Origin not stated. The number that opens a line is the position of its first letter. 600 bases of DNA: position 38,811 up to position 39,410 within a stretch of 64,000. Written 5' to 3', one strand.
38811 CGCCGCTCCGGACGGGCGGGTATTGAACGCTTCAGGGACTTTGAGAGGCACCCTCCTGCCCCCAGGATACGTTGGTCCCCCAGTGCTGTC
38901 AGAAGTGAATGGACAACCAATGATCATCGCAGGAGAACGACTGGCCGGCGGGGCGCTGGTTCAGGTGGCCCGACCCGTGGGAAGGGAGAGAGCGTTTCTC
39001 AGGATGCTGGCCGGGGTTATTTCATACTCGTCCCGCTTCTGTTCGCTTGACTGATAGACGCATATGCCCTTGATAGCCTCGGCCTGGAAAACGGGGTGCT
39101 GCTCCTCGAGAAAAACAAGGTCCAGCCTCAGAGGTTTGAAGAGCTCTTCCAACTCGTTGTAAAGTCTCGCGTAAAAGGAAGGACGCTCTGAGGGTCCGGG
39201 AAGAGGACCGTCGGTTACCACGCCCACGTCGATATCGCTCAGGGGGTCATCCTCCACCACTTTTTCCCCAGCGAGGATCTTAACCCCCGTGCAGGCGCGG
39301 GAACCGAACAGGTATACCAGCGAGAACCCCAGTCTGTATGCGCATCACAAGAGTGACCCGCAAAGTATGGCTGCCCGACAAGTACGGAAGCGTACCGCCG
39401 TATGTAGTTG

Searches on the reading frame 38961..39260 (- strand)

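Call 3: search_protein_families(library=pfam, proteins=[window:38961-39260:-], max_evalue=0.01)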
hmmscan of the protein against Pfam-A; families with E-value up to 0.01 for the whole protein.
window:38961-39260:- (99 aa): 2 families
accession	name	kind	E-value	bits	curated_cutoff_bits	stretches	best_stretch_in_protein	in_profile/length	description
PF18765.7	Polbeta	-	2.3e-08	34.5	26.9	1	6-73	29-92/93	Polymerase beta, Nucleotidyltransferase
PF01909.29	NTP_transf_2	-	0.004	17.9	21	1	6-57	30-80/93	Nucleotidyltransferase domain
